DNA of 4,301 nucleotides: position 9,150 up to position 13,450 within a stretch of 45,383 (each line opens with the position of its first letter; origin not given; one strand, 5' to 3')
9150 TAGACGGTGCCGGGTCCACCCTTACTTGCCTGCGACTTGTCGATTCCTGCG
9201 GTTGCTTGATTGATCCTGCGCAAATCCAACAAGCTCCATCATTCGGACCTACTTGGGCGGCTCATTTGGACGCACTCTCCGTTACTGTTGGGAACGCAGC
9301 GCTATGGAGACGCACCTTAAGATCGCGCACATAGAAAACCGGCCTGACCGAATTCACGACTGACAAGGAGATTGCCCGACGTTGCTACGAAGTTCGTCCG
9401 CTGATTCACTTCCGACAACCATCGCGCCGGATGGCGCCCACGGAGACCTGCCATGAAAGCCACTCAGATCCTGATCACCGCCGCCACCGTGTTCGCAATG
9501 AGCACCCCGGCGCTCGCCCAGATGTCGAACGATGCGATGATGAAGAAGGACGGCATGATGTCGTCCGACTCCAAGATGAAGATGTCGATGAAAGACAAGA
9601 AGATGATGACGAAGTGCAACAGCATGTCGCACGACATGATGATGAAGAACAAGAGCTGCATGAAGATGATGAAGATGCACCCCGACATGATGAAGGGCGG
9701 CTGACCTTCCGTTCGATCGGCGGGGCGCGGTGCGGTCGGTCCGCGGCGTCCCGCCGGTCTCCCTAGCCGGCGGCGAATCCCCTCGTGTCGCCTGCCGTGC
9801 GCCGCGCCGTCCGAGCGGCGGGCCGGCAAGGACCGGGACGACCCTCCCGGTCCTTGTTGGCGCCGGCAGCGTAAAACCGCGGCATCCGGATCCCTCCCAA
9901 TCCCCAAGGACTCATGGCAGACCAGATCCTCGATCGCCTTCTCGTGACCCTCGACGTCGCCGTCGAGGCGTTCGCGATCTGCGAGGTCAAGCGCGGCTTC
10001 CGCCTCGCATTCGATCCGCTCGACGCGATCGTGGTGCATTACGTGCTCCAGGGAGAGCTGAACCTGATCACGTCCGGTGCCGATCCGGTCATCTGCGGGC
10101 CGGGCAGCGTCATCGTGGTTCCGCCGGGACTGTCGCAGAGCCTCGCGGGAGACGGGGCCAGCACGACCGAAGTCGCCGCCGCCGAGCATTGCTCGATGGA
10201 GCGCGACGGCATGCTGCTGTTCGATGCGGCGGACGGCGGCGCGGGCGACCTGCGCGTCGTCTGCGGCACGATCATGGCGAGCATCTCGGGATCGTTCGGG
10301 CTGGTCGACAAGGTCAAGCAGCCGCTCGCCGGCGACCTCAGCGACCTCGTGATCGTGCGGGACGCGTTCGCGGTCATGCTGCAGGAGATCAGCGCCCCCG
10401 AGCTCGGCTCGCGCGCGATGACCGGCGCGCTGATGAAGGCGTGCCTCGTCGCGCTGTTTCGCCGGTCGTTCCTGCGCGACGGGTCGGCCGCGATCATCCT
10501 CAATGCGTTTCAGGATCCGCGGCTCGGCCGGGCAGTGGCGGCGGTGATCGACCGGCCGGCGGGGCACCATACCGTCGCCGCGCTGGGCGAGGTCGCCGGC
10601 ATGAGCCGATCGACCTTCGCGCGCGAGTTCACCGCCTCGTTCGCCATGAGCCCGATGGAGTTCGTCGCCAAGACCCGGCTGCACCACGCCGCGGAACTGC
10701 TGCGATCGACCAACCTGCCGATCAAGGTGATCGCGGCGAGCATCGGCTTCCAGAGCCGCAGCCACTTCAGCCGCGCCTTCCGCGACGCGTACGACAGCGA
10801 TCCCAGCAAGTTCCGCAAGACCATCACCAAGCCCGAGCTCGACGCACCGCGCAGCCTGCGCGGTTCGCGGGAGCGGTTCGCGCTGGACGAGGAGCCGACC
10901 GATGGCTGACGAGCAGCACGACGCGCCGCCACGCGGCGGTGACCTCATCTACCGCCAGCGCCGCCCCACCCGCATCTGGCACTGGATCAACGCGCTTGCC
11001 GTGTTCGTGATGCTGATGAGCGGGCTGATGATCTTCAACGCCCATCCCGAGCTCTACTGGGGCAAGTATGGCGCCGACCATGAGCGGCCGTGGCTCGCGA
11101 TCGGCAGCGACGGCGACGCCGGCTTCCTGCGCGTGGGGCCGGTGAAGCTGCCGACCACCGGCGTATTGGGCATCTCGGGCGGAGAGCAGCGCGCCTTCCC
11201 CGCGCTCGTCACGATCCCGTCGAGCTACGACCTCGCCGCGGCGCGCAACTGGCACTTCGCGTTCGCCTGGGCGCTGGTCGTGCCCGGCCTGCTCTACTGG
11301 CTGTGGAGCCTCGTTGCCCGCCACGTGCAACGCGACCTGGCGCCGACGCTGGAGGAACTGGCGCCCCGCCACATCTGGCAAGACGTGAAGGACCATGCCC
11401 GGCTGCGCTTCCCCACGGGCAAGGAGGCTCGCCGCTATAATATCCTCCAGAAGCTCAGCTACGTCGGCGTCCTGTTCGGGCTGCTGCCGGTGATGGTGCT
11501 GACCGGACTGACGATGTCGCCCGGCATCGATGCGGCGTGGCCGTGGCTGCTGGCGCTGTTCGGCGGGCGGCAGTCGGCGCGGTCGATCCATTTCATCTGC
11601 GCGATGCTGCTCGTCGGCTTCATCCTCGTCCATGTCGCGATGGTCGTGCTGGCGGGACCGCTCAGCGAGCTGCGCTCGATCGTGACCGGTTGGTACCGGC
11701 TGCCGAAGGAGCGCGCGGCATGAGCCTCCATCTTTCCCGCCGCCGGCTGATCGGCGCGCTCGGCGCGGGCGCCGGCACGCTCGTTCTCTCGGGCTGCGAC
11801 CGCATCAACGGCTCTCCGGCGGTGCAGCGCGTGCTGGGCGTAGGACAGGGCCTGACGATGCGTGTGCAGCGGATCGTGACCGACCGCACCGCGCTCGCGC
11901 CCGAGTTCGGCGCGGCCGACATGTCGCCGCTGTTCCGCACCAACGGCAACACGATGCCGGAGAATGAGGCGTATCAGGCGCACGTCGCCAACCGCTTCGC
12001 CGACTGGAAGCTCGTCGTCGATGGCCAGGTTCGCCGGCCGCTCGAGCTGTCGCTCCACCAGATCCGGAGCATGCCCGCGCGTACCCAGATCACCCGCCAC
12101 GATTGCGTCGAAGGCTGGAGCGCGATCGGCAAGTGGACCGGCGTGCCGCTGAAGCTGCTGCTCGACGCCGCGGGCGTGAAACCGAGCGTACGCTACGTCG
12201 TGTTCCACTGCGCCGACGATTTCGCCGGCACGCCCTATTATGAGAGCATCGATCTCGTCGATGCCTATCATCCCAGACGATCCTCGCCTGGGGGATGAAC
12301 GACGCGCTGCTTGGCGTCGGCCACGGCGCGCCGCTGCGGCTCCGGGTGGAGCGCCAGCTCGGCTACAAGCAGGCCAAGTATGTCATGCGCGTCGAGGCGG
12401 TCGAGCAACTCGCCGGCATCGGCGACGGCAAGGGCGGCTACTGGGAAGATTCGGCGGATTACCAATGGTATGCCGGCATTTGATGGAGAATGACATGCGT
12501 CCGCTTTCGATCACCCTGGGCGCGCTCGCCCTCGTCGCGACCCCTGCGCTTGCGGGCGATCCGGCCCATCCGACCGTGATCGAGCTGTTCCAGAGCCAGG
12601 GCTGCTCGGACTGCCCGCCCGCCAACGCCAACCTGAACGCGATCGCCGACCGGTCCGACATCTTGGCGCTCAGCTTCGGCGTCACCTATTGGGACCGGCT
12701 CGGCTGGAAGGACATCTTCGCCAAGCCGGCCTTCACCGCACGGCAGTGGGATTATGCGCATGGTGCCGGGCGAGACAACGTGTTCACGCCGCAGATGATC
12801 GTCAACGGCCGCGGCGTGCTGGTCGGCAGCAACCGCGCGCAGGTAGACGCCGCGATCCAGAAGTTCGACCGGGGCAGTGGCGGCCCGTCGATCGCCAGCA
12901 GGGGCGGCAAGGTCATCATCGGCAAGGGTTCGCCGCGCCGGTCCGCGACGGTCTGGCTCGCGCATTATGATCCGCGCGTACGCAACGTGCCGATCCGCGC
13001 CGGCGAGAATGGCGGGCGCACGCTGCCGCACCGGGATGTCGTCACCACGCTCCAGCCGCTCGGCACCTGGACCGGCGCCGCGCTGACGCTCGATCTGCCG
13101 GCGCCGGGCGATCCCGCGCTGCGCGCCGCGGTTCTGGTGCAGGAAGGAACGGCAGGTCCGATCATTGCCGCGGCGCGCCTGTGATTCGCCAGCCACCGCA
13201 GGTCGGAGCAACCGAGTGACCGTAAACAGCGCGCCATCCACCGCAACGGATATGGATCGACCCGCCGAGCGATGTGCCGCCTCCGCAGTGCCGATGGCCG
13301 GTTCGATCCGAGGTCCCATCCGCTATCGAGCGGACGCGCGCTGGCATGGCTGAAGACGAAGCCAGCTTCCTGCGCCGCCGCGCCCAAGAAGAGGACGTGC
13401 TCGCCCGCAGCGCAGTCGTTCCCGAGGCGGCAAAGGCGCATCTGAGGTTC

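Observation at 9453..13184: Secreted Met-rich mini-protein next to an AraC / cytochrome b / Mo-oxidoreductase / CxxC-DUF1223 operon: a candidate periplasmic methionine-redox (oxidant-sink) or Cu-buffering module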

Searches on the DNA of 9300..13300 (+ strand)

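Call 71: search_dna_similar(query=window:9300-13300:+, collection=plasmids, mode=distant, max_rows=10)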
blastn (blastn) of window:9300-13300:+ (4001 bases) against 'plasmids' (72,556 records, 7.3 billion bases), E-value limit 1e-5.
Records with a match: 140; places in all: 147; records where one place covers at least 80% of the query: 0.
Best place of each record, by identity: 90-95% 1; 80-90% 15; 60-80% 124.
By first word of the organism name: Rhizobium 70; Agrobacterium 23; Methylobacterium 6; Paraburkholderia 5; Microvirga 4; Variovorax 4; Sphingomonas 3; Natrinema 3; Neorhizobium 2; Pararhizobium 2; and 16 more.
By predicted mobility (MOB-suite, as given by PLSDB): non-mobilizable 81; conjugative 51; mobilizable 8.
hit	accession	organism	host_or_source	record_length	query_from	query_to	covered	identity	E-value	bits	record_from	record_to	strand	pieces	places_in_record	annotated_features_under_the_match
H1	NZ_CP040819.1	Paroceanicella profunda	Cell culture,Deep seawater from Mariana ...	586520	1669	3184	38%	68.1%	1e-127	467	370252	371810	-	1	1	cytochrome b/b6 domain-containing protein | molybdopterin-binding protein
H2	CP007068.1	Rhizobium leguminosarum bv. trifolii CB782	plant root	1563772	1645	3180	38%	65.7%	3e-77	298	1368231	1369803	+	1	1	HupC | molybdopterin-binding protein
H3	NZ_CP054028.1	Rhizobium hidalgonense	Pisum sativum l. (pea),Pure culture,Pea ...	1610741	1645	3180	38%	65.6%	1e-75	294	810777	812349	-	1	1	record has no annotation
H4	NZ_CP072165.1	Rhizobium sp. B21/90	Himalayan blackberry,cell culture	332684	1669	3184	38%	65.9%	3e-90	343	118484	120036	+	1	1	cytochrome b/b6 domain-containing protein | molybdopterin-dependent oxidoreductase | DoxX family protein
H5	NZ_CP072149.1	Rhizobium sp. K1/93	Himalayan blackberry,cell culture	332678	1669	3184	38%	65.9%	3e-90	343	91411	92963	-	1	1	cytochrome b/b6 domain-containing protein | molybdopterin-dependent oxidoreductase | DoxX family protein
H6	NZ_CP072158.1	Rhizobium sp. B230/85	Himalayan blackberry,cell culture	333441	1669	3184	38%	65.9%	3e-90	343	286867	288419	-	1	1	cytochrome b/b6 domain-containing protein | molybdopterin-dependent oxidoreductase | DoxX family protein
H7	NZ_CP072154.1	Rhizobium sp. K15/93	Himalayan blackberry,cell culture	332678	1669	3184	38%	65.9%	3e-90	343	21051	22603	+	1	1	cytochrome b/b6 domain-containing protein | molybdopterin-dependent oxidoreductase | DoxX family protein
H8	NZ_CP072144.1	Rhizobium sp. L51/94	Blueberry,cell culture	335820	1668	3184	38%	65.7%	1e-89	341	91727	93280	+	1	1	cytochrome b/b6 domain-containing protein | molybdopterin-dependent oxidoreductase | DoxX family protein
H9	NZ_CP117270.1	Rhizobium rhododendri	Rhododendron sp.,pure bacterial ...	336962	1668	3184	38%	65.7%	1e-89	341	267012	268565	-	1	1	cytochrome b/b6 domain-containing protein | molybdopterin-dependent oxidoreductase | DoxX family protein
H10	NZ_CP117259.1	Rhizobium tumorigenes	Rubus sp.,pure bacterial culture,Aerial ...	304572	1681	3184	38%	65.5%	2e-80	310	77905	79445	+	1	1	molybdopterin-dependent oxidoreductase | cytochrome b/b6 domain-containing protein | DoxX family protein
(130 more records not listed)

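Call 77: get_annotated_region(hit=H4, flank=5000)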
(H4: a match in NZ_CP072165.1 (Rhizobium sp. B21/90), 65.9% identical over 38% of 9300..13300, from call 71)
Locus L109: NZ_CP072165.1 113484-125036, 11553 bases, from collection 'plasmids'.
description: Rhizobium sp. B21/90 plasmid unnamed1, complete sequence
organism: Rhizobium sp. B21/90 (NCBI taxid 2819993)
taxonomy: Bacteria; Pseudomonadota; Alphaproteobacteria; Hyphomicrobiales; Rhizobiaceae; Rhizobium; Rhizobium sp. B21/90
host: -; source: Himalayan blackberry,cell culture; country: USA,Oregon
typing (MOB-suite, as given by PLSDB): non-mobilizable
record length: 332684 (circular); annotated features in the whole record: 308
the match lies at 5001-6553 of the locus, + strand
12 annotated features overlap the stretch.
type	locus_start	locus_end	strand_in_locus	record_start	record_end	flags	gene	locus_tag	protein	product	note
CDS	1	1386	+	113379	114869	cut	hutH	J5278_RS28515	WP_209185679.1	histidine ammonia-lyase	GO:0006548 - histidine catabolic process [Evidence IEA]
CDS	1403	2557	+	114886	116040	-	solA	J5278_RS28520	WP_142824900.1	N-methyl-L-tryptophan oxidase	-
CDS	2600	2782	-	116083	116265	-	-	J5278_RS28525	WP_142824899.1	CopG family antitoxin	-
CDS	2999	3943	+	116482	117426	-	-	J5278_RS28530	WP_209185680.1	arginase family protein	-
CDS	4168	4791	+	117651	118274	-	-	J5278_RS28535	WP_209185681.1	hypothetical protein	-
CDS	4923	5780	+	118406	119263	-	-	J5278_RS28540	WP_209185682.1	cytochrome b/b6 domain-containing protein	-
CDS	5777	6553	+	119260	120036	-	-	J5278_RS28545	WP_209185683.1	molybdopterin-dependent oxidoreductase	-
CDS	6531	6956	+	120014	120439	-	-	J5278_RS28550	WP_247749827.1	DoxX family protein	-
CDS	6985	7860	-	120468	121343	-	-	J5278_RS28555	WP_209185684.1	DUF5677 domain-containing protein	-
CDS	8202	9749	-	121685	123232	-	-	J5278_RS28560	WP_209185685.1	cation:proton antiporter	GO:0006812 - monoatomic cation transport [Evidence IEA]; GO:0055085 - transmembrane transport [Evidence IEA]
CDS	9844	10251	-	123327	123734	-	cueR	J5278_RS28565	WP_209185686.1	Cu(I)-responsive transcriptional regulator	GO:0006878 - intracellular copper ion homeostasis [Evidence IEA]; GO:0006355 - regulation of DNA-templated ...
CDS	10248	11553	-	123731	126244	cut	-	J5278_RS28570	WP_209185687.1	heavy metal translocating P-type ATPase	-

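Call 78: get_annotated_region(hit=H2, flank=5000)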
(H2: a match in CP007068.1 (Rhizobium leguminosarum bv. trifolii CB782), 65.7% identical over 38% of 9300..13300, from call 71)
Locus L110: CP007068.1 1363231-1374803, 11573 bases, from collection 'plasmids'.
description: Rhizobium leguminosarum bv. trifolii CB782 plasmid, complete sequence
organism: Rhizobium leguminosarum bv. trifolii CB782 (NCBI taxid 1033991)
taxonomy: Bacteria; Pseudomonadota; Alphaproteobacteria; Hyphomicrobiales; Rhizobiaceae; Rhizobium; Rhizobium leguminosarum; Rhizobium leguminosarum bv. trifolii CB782
host: -; source: plant root; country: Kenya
typing (MOB-suite, as given by PLSDB): conjugative; relaxase MOBQ; mating-pair formation MPF_T
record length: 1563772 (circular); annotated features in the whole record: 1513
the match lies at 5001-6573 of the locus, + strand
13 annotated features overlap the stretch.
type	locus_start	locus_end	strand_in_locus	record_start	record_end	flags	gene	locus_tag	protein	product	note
CDS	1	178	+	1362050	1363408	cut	-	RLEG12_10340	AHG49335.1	lysine 6-monooxygenase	-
CDS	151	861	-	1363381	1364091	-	-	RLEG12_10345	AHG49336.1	phosphopantetheinyl transferase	-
CDS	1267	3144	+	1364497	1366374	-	-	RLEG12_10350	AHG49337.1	chemotaxis protein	-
CDS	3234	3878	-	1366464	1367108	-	-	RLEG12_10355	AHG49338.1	membrane protein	-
CDS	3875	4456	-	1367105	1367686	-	-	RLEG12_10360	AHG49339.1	RNA polymerase sigma70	-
CDS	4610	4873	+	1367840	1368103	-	-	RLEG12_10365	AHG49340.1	hypothetical protein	-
CDS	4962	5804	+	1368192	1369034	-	-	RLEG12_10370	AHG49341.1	HupC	-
CDS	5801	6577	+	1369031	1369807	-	-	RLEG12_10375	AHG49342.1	molybdopterin-binding protein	-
CDS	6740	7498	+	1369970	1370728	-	-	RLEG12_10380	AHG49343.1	GntR family transcriptional regulator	-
CDS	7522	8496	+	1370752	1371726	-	-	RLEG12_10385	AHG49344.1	ABC transporter substrate-binding protein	-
CDS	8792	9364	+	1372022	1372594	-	-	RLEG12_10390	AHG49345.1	ABC transporter permease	-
CDS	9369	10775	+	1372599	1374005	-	-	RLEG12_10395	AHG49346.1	ABC transporter permease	-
CDS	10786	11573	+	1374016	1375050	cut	-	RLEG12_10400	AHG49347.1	phosphoesterase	-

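Call 81: search_dna_similar(query=L110:4962-6577:+, collection=ecoli_genomes, mode=distant, max_rows=8, max_evalue=0.001)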
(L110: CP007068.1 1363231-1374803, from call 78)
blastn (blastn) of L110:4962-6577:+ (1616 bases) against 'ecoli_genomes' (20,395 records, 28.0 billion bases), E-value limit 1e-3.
No match.

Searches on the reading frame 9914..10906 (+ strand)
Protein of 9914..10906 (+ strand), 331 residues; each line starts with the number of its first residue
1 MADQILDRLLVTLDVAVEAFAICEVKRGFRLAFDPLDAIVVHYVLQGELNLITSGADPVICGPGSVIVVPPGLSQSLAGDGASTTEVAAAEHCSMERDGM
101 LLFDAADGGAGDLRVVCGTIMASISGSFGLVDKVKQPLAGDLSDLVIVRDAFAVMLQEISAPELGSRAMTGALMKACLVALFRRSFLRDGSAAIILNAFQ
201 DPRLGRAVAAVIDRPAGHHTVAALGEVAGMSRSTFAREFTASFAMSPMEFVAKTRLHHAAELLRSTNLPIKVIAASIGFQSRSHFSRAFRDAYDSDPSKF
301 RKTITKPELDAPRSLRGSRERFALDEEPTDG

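Call 5: search_protein_families(library=ncbifam, proteins=[window:9914-10906:+], max_evalue=0.01)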
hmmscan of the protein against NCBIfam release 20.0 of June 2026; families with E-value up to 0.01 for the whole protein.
window:9914-10906:+ (331 aa): 32 families (the best 25 are shown)
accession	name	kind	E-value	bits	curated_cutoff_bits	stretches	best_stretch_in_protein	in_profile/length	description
NF040475.1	chlor_reg_RclR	equivalog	9e-23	81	400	1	115-304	87-279/284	reactive chlorine-specific transcriptional regulator RclR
NF006902.0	PRK09393.1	equivalog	7.9e-18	64.7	425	1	200-306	218-324/327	transcriptional regulator FtrA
NF007860.0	PRK10572.1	equivalog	1.2e-13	50.6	208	1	156-305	140-286/292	arabinose operon transcriptional regulator AraC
NF047455.1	TF_Staph_AryK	equivalog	1e-10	40.6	850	1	216-307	171-262/759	transcriptional regulator AryK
NF007584.0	PRK10219.1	equivalog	1.3e-10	41.6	174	1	212-303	18-106/107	superoxide response transcriptional regulator SoxS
NF052371.1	TransRegGbdRPseu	equivalog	1.6e-10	40.6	480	1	227-307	250-330/365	choline metabolism transcriptional regulator GbdR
NF049968.1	QhpR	equivalog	2.3e-09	36.8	250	1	217-301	201-284/284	AraC-like transcriptional regulator QhpR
NF007243.0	PRK09685.1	equivalog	4e-09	36.3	199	1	152-304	153-302/303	transcriptional regulator FeaR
NF047788.1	TransRegPocR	equivalog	4.9e-09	35.9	500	1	231-306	218-293/296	transcriptional regulator PocR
NF049932.1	TranspRegBtr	equivalog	9.9e-09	34.2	900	1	217-302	179-264/531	bacillibactin transport transcriptional regulator Btr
NF010028.0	PRK13503.1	equivalog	3.6e-08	33.1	288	1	226-303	195-272/278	HTH-type transcriptional activator RhaS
NF041686.2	ant_diox_reg_AndR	equivalog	8.4e-08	32.2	350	1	204-299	219-316/321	anthranilate 1,2-dioxygenase regulatory protein AndR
TIGR04094.1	adjacent_YSIRK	equivalog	6.8e-07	28.6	200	1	224-300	307-382/383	YSIRK-targeted surface antigen transcriptional regulator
NF007432.1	PRK09978.1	equivalog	8.1e-07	28.5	500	1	174-307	113-246/274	DNA-binding transcriptional regulator GadX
NF011732.0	PRK15185.1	equivalog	1e-06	28.3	354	1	183-304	186-307/309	transcriptional regulator HilD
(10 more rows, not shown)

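Call 6: search_protein_families(library=pfam, proteins=[window:9914-10906:+], max_evalue=0.01)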
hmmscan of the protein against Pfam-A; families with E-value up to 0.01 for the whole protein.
window:9914-10906:+ (331 aa): 4 families
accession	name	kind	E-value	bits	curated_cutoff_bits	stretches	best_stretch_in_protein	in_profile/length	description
PF12833.13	HTH_18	-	2.8e-22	79.2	33.6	1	226-302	3-79/80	Helix-turn-helix domain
PF00165.29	HTH_AraC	-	2.7e-12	46.9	26.6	2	263-299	1-39/42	Bacterial regulatory helix-turn-helix proteins, AraC family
PF12852.13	Cupin_6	-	3.3e-11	43.7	26.7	1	6-184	3-180/183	Cupin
PF05899.18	Cupin_3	-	0.0058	16.7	23.5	0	37-75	26-62/74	EutQ-like cupin domain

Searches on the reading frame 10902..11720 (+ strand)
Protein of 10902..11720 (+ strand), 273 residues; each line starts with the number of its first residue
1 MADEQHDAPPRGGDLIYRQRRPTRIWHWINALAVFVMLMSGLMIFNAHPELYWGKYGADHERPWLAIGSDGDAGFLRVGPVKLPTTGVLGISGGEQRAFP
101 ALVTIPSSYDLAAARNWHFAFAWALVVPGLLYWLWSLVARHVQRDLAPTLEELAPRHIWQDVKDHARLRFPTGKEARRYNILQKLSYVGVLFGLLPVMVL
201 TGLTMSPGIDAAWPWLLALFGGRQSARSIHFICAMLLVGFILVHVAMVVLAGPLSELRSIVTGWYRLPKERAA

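Call 5: search_protein_families(library=ncbifam, proteins=[window:10902-11720:+], max_evalue=0.01)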
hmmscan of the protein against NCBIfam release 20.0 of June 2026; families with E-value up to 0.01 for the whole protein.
window:10902-11720:+ (273 aa): 4 families
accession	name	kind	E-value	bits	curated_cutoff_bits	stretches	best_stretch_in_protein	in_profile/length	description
TIGR02125.1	CytB-hydogenase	equivalog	3.7e-22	78.9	121.5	1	20-264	4-207/212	Ni/Fe-hydrogenase, b-type cytochrome subunit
NF011582.1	PRK15006.1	equivalog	1.9e-13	50.6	204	2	175-266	162-247/248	thiosulfate reductase cytochrome B subunit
TIGR01583.1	formate-DH-gamm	equivalog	5.7e-09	36.3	115.85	2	16-53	2-37/204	formate dehydrogenase subunit gamma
NF007924.0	PRK10639.1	equivalog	0.00045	20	341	0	14-45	5-36/211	formate dehydrogenase cytochrome b556 subunit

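Call 6: search_protein_families(library=pfam, proteins=[window:10902-11720:+], max_evalue=0.01)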
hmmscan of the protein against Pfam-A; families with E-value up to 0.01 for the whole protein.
window:10902-11720:+ (273 aa): 2 families
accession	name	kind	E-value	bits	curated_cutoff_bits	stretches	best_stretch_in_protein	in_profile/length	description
PF01292.26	Ni_hydr_CYTB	-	3.9e-26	92.4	30.1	1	18-263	1-179/179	Prokaryotic cytochrome b561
PF14358.11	DUF4405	-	2.1e-07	31.8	26.7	1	190-247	5-64/66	Domain of unknown function (DUF4405)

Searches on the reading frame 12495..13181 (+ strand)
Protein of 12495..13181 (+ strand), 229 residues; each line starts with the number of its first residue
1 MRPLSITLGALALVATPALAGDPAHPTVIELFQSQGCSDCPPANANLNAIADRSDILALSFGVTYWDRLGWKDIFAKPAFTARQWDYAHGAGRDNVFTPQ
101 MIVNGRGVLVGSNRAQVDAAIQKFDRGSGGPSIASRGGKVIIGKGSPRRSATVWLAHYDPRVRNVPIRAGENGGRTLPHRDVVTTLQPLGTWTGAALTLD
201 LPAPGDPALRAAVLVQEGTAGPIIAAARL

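Call 5: search_protein_families(library=ncbifam, proteins=[window:12495-13181:+], max_evalue=0.01)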
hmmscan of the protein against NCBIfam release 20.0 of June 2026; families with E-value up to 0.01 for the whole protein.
window:12495-13181:+ (229 aa): 0 families

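Call 6: search_protein_families(library=pfam, proteins=[window:12495-13181:+], max_evalue=0.01)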
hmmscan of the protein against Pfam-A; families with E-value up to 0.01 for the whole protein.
window:12495-13181:+ (229 aa): 1 family
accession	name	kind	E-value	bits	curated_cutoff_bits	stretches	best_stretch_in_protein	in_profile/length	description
PF06764.17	DUF1223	-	2.5e-56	191.4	30.7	1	28-216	1-202/202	Protein of unknown function (DUF1223)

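Call 38: search_solved_structures(query=window:12495-13181:+, max_evalue=1, show_alignments=1)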
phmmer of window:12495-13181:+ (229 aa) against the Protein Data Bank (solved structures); distinct sequences matched with E-value up to 1: 1.
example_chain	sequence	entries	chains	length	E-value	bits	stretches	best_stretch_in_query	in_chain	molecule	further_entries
2axo_A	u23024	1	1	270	1.9e-33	119.3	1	3-210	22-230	hypothetical protein Atu2684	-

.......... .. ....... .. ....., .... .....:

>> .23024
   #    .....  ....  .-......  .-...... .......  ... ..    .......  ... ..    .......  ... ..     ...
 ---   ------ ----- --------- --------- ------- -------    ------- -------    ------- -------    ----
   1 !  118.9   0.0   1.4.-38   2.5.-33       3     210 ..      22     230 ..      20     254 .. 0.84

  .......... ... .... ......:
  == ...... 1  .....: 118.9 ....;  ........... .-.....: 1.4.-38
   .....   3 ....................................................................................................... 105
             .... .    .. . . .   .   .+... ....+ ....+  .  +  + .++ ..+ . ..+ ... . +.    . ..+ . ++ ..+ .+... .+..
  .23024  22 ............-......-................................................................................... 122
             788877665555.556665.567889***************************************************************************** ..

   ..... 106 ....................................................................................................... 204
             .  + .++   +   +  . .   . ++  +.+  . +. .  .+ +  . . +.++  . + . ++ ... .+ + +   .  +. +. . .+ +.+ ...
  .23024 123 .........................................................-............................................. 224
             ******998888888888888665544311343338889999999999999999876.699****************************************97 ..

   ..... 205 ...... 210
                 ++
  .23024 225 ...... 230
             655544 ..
